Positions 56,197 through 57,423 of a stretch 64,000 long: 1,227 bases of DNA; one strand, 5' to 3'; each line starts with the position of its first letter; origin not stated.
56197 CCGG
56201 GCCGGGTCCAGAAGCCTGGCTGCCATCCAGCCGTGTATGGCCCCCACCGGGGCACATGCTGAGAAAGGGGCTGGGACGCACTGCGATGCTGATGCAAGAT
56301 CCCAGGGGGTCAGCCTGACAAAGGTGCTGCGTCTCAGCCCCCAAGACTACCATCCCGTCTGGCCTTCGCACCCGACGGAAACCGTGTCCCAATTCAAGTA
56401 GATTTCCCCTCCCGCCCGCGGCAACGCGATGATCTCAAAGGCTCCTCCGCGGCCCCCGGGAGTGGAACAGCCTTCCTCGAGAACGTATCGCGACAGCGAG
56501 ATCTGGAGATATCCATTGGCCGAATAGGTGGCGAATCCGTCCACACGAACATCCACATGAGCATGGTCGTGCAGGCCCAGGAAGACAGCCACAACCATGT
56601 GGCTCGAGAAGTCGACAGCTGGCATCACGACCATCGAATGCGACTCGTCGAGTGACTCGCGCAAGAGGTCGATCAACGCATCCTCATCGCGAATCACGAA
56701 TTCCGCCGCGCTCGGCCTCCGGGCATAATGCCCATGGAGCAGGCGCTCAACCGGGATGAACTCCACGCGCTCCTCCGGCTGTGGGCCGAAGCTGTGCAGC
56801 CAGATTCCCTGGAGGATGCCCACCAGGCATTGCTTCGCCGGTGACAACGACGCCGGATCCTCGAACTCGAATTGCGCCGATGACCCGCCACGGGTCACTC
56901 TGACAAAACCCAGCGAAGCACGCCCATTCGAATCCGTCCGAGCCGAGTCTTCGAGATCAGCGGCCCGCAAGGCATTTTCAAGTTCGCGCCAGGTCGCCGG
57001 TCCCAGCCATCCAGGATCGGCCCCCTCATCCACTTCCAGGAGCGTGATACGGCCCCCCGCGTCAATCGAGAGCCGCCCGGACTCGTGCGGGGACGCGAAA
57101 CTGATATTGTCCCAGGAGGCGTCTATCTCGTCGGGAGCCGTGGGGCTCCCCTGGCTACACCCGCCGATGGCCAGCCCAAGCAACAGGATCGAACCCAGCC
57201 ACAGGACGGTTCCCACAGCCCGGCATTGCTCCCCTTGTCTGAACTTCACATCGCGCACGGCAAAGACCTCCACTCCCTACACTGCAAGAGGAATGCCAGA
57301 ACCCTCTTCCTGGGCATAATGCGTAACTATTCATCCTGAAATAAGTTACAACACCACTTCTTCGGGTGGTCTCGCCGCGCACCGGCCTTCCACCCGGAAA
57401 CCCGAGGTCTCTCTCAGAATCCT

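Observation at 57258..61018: Self-contained sigma-54 circuit: activator two-component system, enhancer-like 36-bp repeats, -24/-12 promoter, lipoprotein gene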

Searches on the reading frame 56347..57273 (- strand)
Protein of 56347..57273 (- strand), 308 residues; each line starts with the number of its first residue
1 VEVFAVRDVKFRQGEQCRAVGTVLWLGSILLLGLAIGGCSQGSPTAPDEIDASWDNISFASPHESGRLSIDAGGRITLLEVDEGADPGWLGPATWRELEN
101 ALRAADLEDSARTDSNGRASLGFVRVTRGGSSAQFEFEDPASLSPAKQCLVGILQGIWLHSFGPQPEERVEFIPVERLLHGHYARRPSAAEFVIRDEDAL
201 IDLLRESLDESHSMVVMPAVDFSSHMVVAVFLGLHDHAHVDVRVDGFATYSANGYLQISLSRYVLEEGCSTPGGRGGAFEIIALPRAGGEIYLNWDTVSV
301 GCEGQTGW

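Call 5: search_protein_families(library=pfam, proteins=[window:56347-57273:-], max_evalue=0.01)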
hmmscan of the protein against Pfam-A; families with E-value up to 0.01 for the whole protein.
window:56347-57273:- (308 aa): 0 families

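Call 10: find_homologous_proteins(query=window:56347-57258:-, max_evalue=0.001)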
Query window:56347-57258:- (303 aa): 4 proteins with E <= 0.001 among 6483 candidates.
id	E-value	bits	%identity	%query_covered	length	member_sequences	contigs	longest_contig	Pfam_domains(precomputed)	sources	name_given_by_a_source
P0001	9.3e-202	687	100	100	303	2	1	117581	-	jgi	-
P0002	1.7e-103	364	59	96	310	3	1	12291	-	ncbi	-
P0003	9.5e-94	332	55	90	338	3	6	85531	-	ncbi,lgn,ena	-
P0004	3.5e-91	324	54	89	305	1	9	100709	-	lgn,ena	-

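Call 11: find_encoding_contigs(protein=P0002, flank=8000, max_places=4)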
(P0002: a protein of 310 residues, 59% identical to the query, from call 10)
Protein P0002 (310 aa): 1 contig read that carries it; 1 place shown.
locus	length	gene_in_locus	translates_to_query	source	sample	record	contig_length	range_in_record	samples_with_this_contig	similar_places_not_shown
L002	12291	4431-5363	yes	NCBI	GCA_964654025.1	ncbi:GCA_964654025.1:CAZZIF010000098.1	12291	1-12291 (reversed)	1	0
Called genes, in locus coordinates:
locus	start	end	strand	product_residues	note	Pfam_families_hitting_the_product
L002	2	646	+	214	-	?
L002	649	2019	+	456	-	PF00072:Response_reg, PF00158:Sigma54_activat, PF13191:AAA_16 (weak), PF14532:Sigma54_activ_2, PF07728:AAA_5 (weak), PF00004:AAA (weak), PF25601:AAA_lid_14, PF02954:HTH_8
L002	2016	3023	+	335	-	-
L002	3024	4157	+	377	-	-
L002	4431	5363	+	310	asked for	-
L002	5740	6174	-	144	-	PF01894:YjbQ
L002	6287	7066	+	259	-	PF02616:SMC_ScpA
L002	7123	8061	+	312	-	PF04079:SMC_ScpB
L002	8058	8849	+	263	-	PF01479:S4 (weak), PF00849:PseudoU_synth_2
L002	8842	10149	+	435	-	PF02224:Cytidylate_kin, PF01553:Acyltransferase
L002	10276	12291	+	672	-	?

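Call 12: find_encoding_contigs(protein=P0003, flank=8000, max_places=4)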
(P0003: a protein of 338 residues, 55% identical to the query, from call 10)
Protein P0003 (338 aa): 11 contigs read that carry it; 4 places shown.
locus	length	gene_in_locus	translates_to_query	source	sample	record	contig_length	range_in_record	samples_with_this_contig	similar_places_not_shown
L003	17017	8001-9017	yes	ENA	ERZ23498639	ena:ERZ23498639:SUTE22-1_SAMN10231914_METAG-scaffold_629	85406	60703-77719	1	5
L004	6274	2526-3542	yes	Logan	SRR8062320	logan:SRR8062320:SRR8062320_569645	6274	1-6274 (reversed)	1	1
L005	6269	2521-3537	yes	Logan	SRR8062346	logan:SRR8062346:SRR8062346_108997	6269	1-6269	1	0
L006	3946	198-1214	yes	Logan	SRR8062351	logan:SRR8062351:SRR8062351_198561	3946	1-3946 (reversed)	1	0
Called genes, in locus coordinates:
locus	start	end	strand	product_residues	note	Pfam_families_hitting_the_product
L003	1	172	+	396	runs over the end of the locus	PF00162:PGK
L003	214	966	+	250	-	PF00121:TIM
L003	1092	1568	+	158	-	PF03840:SecG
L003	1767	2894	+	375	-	PF00850:Hist_deacetyl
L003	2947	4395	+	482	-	PF00672:HAMP, PF00512:HisKA, PF02518:HATPase_c, PF13581:HATPase_c_2 (weak)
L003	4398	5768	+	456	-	PF00072:Response_reg, PF00158:Sigma54_activat, PF14532:Sigma54_activ_2, PF07724:AAA_2 (weak), PF07728:AAA_5 (weak), PF00004:AAA (weak), PF25601:AAA_lid_14, PF02954:HTH_8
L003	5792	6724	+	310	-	-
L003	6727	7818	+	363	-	-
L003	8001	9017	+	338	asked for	-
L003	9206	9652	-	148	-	PF01894:YjbQ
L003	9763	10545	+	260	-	PF02616:SMC_ScpA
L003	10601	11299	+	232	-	PF04079:SMC_ScpB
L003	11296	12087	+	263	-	PF01479:S4, PF00849:PseudoU_synth_2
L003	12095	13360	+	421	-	PF02224:Cytidylate_kin, PF01553:Acyltransferase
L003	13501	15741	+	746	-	PF17092:PCB_OB (faint), PF00575:S1 (weak), PF21710:Spt6_S1 (faint), PF00575:S1, PF23459:S1_RRP5, PF00575:S1, PF23459:S1_RRP5 (weak), PF00575:S1, +1 more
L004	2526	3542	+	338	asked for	-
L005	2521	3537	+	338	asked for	-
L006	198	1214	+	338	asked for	-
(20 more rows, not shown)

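Call 13: find_encoding_contigs(protein=P0004, flank=8000, max_places=4)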
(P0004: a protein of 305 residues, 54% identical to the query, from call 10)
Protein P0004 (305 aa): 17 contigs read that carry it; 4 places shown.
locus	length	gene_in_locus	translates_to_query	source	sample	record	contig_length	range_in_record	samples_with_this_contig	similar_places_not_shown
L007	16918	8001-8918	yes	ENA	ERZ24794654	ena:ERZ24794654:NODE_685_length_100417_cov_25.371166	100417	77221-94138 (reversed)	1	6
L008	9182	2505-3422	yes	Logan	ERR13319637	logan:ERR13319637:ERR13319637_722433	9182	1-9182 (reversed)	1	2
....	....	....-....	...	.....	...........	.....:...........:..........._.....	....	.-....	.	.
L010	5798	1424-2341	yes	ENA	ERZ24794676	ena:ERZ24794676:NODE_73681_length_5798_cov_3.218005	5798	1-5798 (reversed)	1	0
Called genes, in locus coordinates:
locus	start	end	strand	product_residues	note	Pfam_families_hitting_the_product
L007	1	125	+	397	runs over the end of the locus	PF00162:PGK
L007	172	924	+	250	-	PF00121:TIM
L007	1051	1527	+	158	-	PF03840:SecG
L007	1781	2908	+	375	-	PF00850:Hist_deacetyl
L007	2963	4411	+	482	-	PF00672:HAMP, PF00512:HisKA, PF02518:HATPase_c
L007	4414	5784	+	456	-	PF00072:Response_reg, PF00158:Sigma54_activat, PF14532:Sigma54_activ_2, PF07724:AAA_2 (weak), PF07728:AAA_5, PF00004:AAA (weak), PF25601:AAA_lid_14, PF02954:HTH_8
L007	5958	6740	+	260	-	-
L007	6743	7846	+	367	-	-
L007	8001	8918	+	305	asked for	-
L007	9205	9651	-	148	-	PF01894:YjbQ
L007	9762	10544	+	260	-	PF02616:SMC_ScpA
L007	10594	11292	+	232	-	PF04079:SMC_ScpB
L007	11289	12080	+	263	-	PF01479:S4, PF00849:PseudoU_synth_2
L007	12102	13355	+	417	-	PF02224:Cytidylate_kin, PF01553:Acyltransferase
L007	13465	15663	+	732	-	PF17092:PCB_OB (faint), PF00575:S1 (weak), PF21710:Spt6_S1 (faint), PF13509:S1_2 (faint), PF00575:S1, PF00575:S1, PF23459:S1_RRP5, PF00575:S1, +1 more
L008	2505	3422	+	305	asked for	-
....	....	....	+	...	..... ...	-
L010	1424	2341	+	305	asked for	-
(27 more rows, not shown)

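Call 20: find_related_loci(query=A2, collection=genome_contigs, flank=7000)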
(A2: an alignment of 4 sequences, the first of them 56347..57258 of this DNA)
Query A2 (303 aa) in genome_contigs; peptide patterns used: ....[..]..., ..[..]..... (x = any residue, [..] = any of these).
93 stretches matched a pattern; 4 encode a relative of the query (tblastn E <= 1e-3); 4 distinct loci.
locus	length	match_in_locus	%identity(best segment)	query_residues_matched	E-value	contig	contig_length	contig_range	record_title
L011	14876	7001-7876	58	13-298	2e-106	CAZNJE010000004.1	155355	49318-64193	MAG TPA_asm: uncultured bacterium isolate SRP141376_co4_8 genome assembly, contig: NODE_96_length_155355_cov_7.514437, w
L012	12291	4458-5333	58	13-298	1e-105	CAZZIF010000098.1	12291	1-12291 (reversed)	MAG TPA_asm: uncultured bacterium isolate SRP332253_co2_114 genome assembly, contig: NODE_5053_length_12291_cov_4.503024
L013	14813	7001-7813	55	29-301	8e-95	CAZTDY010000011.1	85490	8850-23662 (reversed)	MAG TPA_asm: uncultured bacterium isolate binchicken_co142_298 genome assembly, contig: NODE_592_length_85490_cov_24.674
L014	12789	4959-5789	37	25-300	2e-52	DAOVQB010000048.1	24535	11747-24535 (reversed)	MAG TPA_asm: Candidatus Eisenbacteria bacterium isolate CSMAG_1564 CSMAG_1564_k141_79015_length_24535_cov_18.0000, whole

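Call 25: find_related_loci(query=A3, collection=metagenome_contigs, flank=6000)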
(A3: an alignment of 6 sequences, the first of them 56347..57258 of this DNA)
Query A3 (303 aa) in metagenome_contigs; peptide patterns used: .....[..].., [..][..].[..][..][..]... (x = any residue, [..] = any of these).
431 stretches matched a pattern, but none encodes a relative of the query by tblastn (E <= 1e-3).
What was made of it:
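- Tried and rejected: A scan with the lipoprotein alignment returned nothing, not even the source contig (call 25).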

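Call 40: search_protein_families(library=ncbifam, proteins=[window:56347-57258:-], max_evalue=0.01)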
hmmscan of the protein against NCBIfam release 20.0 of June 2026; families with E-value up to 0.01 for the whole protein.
window:56347-57258:- (303 aa): 1 family
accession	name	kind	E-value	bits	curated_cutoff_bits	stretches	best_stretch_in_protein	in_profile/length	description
NF033596.1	denti_PrcB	equivalog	0.0046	16.8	125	1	170-228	64-117/176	dentilisin complex subunit PrcB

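Call 41: predict_structure(alignment_id=A2)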
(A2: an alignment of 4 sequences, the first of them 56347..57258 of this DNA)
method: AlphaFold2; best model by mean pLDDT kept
length: 303 residues; sequences in the alignment: 4
mean_pLDDT: 62.1   pTM: 0.44
mean pLDDT of the five models: 62.1, 61.2, 52.1, 49.7, 49.6
residues with pLDDT >= 90: 14; 70-90: 97; 50-70: 109; < 50: 83
segments of 3 or more residues with pLDDT < 50: 1-44, 107-114, 159-164, 171-177, 235-237, 246-249, 268-270, 299-303
pLDDT, mean of each block of 10 residues (from residue 1): 34 38 42 31 62 84 85 70 62 84 58 67 87 83 86 64 51 48 66 79 61 71 66 50 50 61 53 65 61 55 33
secondary structure, 60 per line:
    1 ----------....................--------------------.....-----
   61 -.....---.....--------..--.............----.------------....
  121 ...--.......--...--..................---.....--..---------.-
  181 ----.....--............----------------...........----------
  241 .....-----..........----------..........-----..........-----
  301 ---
elements in order: H11-30 E51-55 E62-66 E70-74 H87-99 E117-123 E126-132 H140-157 E185-189 H192-202 E220-230 E241-245 E251-260 E271-280 E286-295

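Call 43: search_protein_families(library=pfam, alignment_id=A3, max_evalue=5)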
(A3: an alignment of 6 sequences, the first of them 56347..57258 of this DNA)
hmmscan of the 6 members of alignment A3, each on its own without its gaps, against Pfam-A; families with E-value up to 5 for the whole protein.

A. member 1, window:56347-57258:- (303 aa): 0 families

B. families by the number of members that match (of 6 scanned): 1 family
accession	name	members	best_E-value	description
PF11100.13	TrbE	1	0.45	Conjugal transfer protein TrbE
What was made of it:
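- On PrcB family (PF14343 PrcB_C / NF033596): No Pfam hit even at E up to 5 (call 43).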

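Call 49: fold_search(model_id=the predicted structure, library=pdb)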
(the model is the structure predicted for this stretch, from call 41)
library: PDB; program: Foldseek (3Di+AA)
matches with E <= 10: 586; with E <= 0.001: 0
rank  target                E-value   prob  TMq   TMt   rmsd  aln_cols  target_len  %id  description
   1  1rk8_B                2.8e-03  1.00  0.24  0.48   5.7       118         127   11  Structure of the cytosolic protein PYM bound to the Mago-Y14 core of the exon junction complex (released 2004-04-13)
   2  2x1g_B                7.2e-03  0.98  0.22  0.37   6.9       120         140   11  Crystal structure of Importin13 - Mago-Y14 complex (released 2010-02-16)
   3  2hyi_A                1.0e-02  0.99  0.22  0.40   6.5       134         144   10  Structure of the human exon junction complex with a trapped DEAD-box helicase bound to RNA (released 2006-08-15)
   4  2j0k_A                1.5e-02  0.14  0.12  0.07  22.3       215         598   12  Crystal structure of a fragment of focal adhesion kinase containing the FERM and kinase domains. (released 2007-07-03)
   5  1hl6_B                2.4e-02  0.92  0.20  0.38   7.0       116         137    9  A novel mode of RBD-protein recognition in the Y14-mago complex (released 2003-05-08)
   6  2al6_A                2.4e-02  0.41  0.13  0.12  12.0       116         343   14  FERM domain of Focal Adhesion Kinase (released 2005-10-18)
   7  1oo0_A                3.6e-02  0.93  0.21  0.38   6.7       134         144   10  Crystal structure of the Drosophila Mago nashi-Y14 complex (released 2003-05-27)
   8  1qqd_A                6.1e-02  0.08  0.13  0.14  18.6       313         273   11  CRYSTAL STRUCTURE OF HLA-CW4, A LIGAND FOR THE KIR2D NATURAL KILLER CELL INHIBITORY RECEPTOR (released 1999-12-08)
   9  3feh                  9.1e-02  0.25  0.13  0.12  12.2       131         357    9  Crystal structure of full length centaurin alpha-1 (released 2008-12-23)
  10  6g20_A                1.2e-01  0.05  0.11  0.08  24.6       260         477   14  Crystal structure of a fluorescence optimized bathy phytochrome PAiRFP2 derived from wild-type Agp2 in its functional  (released 2018-11-28)
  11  3fm8_D                1.5e-01  0.30  0.12  0.11  12.5       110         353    8  Crystal structure of full length centaurin alpha-1 bound with the FHA domain of KIF13B (CAPRI target) (released 2009-08-25)
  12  8rjn_B                2.3e-01  0.06  0.13  0.09  23.8       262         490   13  Serial femtosecond X-ray structure of a fluorescence optimized bathy phytochrome PAiRFP2 derived from wild-type Agp2 i (released 2025-05-14)
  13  6nxf_A                2.6e-01  0.13  0.11  0.21  13.8       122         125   13  Crystal structure of mouse REC114 PH domain in complex with ANKRD31 C terminus (released 2019-04-24)
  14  3c2w_E                2.6e-01  0.04  0.11  0.08  22.8       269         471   12  Crystal structure of the photosensory core domain of P. aeruginosa bacteriophytochrome PaBphP in the Pfr state (released 2008-09-23)
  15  8rju_A                2.7e-01  0.06  0.11  0.08  20.5       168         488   15  Serial femtosecond X-ray structure of a fluorescence optimized bathy phytochrome PAiRFP2 derived from wild-type Agp2 i (released 2025-05-14)
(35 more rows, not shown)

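Call 52: search_protein_families(library=ncbifam, alignment_id=A3, max_evalue=5)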
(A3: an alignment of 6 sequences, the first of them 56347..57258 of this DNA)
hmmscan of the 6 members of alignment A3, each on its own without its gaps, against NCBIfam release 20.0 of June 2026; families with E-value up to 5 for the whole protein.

A. member 1, window:56347-57258:- (303 aa): 1 family
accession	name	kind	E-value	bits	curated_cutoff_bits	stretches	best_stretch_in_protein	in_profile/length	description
NF033596.1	denti_PrcB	equivalog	0.0046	16.8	125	1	170-228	64-117/176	dentilisin complex subunit PrcB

B. families by the number of members that match (of 6 scanned): 1 family
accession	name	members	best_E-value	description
NF033596.1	denti_PrcB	4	0.0045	dentilisin complex subunit PrcB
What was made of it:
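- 56347..57258 (-): Target gene: a 303-aa lipoprotein. It has a signal peptide and lipobox (…LAIGG-C34), an N-terminal domain of unknown type, and a C-terminal PrcB-like domain (about residues 170-298) with two invariant Cys. Weak NCBIfam PrcB hit in 4 of 6 members (calls 40, 52).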

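Call 55: search_protein_representatives(alignment_id=A2)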
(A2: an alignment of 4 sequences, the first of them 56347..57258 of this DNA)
Query: 4 sequences, 307 profile positions. Proteins with E-value up to 0.001 (for the whole library): 136; up to 1e-10: 27; up to 1e-30: 16. The best 136 are listed.
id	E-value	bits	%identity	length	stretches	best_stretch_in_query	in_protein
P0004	1.1e-173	592.8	-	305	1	1-307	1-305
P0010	2.7e-82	292.6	-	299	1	19-298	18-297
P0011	1.6e-69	250.7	-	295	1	26-298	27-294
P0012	6.3e-65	235.6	-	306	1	16-299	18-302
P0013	4.6e-64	232.7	-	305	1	19-299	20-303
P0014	5.5e-63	229.2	-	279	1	25-297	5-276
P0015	9.3e-62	225.1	-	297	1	19-297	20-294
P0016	2.0e-60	220.8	-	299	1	12-298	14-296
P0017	5.5e-53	196.3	-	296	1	23-292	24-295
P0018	1.7e-47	178.3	-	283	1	22-299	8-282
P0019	2.7e-39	151.4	-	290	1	24-297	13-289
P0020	6.6e-39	150.1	-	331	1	20-298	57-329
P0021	6.7e-39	150.1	-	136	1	1-135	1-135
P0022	4.2e-38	147.5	-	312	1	14-301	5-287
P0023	2.5e-34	135.1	-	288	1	14-299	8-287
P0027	6.2e-16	74.6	-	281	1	22-298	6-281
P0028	4.3e-14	68.6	-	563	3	183-283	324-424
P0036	1.3e-10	57.2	-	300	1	21-300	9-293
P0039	1.2e-09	53.9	-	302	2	183-244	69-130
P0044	4.3e-09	52.2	-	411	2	169-229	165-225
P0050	6.1e-08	48.4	-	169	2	184-289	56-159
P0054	1.4e-07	47.2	-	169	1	177-290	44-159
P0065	1.3e-06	44.0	-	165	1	157-282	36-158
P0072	2.5e-06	43.1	-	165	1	168-292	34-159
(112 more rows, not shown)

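Call 56: search_protein_families(library=pfam, proteins=[P0010, P0017, P0027, P0028, P0039, P0044, P0050, P0054, P0065, P0072], max_evalue=0.01)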
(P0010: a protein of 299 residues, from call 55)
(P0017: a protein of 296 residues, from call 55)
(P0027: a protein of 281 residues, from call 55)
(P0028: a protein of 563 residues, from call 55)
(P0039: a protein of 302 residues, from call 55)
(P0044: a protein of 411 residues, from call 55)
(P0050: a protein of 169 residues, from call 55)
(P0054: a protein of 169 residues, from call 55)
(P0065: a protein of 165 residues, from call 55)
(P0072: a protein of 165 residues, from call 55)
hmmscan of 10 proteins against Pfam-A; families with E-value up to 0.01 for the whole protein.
P0010 (299 aa): 0 families

P0017 (296 aa): 0 families

P0027 (281 aa): 0 families

P0028 (563 aa): 1 family
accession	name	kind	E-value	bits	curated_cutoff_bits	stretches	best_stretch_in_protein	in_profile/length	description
PF14343.11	PrcB_C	-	1.1e-07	32.4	24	1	491-547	1-55/56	PrcB C-terminal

P0039 (302 aa): 1 family
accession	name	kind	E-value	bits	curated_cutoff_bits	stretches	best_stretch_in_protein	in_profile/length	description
PF14343.11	PrcB_C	-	1.3e-06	28.9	24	1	229-285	1-55/56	PrcB C-terminal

P0044 (411 aa): 1 family
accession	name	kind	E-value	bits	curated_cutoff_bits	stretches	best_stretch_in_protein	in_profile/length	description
PF14343.11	PrcB_C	-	7.8e-08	32.9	24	1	339-395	1-55/56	PrcB C-terminal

P0050 (169 aa): 1 family
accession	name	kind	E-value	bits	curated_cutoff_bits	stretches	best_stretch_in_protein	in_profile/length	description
PF14343.11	PrcB_C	-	2.1e-16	60.3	24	1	93-150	1-56/56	PrcB C-terminal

P0054 (169 aa): 1 family
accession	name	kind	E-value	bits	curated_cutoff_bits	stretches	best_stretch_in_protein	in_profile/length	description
PF14343.11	PrcB_C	-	8e-15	55.2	24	1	90-148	1-55/56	PrcB C-terminal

P0065 (165 aa): 1 family
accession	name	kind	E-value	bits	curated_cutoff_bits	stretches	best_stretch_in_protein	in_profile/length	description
PF14343.11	PrcB_C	-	3.3e-12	46.9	24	1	99-155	1-55/56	PrcB C-terminal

P0072 (165 aa): 2 families
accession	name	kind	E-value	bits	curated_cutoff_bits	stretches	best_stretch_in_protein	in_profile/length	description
PF14343.11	PrcB_C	-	1.8e-12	47.7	24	1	82-147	1-56/56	PrcB C-terminal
PF02222.28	ATP-grasp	-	0.0095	16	27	0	31-112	26-112/179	ATP-grasp domain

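Call 57: find_encoding_contigs(protein=P0010, flank=7000, max_places=2)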
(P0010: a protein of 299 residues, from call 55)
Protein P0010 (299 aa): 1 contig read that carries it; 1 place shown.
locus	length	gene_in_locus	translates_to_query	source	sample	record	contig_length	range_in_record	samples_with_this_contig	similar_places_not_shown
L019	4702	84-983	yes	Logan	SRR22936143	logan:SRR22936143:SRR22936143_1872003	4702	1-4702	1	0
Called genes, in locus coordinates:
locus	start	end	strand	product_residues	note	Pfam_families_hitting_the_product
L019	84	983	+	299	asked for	-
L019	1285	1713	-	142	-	PF01894:YjbQ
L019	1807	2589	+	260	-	PF02616:SMC_ScpA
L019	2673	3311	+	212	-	PF04079:SMC_ScpB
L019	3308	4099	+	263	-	PF01479:S4 (weak), PF00849:PseudoU_synth_2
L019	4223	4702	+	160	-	?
